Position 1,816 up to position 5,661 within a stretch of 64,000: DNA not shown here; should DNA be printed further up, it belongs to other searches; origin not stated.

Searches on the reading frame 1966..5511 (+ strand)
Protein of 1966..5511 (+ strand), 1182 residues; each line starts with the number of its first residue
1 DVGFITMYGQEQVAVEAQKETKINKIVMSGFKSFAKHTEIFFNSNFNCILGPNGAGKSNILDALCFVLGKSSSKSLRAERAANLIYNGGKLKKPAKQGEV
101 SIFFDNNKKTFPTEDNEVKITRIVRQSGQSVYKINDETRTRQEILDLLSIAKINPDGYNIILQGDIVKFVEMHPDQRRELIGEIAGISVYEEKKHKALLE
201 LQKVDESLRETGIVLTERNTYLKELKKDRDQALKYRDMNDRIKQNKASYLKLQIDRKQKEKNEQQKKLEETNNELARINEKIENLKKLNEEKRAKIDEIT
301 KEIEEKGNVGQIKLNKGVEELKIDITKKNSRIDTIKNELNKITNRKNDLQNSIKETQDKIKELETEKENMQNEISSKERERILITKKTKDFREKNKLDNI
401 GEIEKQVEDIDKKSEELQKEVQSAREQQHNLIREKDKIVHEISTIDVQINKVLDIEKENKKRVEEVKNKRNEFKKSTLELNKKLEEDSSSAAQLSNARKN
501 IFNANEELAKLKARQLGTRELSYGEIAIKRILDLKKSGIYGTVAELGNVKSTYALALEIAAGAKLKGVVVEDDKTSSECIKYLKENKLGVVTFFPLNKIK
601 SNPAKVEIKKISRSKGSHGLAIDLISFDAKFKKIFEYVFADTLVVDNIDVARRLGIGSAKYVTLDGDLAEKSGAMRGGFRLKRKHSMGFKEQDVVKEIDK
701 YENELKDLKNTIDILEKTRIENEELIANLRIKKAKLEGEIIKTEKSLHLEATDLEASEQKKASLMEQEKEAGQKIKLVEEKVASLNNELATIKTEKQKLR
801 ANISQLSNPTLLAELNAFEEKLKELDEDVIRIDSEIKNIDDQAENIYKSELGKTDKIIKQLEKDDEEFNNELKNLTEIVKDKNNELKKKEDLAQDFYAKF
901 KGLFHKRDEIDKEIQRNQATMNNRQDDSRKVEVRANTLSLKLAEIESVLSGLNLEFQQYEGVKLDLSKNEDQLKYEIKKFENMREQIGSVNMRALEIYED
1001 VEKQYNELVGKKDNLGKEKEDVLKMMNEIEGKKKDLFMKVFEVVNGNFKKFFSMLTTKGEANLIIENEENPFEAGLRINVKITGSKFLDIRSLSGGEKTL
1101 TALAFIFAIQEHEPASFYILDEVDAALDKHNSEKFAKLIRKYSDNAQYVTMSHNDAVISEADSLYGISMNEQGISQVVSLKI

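Call 47: search_protein_families(library=pfam, max_evalue=0.00001, proteins=[window:1966-5511:+])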
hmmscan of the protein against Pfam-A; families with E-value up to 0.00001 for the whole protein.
window:1966-5511:+ (1182 aa): 4 families
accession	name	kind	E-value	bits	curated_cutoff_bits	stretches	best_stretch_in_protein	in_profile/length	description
PF02463.25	SMC_N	-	1.9e-48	165.2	40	1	23-1175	2-219/220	RecF/RecN/SMC N terminal domain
PF06470.18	SMC_hinge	-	1.2e-32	113.1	22.5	1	537-654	2-115/116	SMC proteins Flexible Hinge Domain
PF13476.12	AAA_23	-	8.5e-09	36.8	27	1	25-283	1-201/201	AAA domain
PF13175.12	AAA_15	-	1.5e-06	28.5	32.1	1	22-408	2-292/374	AAA ATPase domain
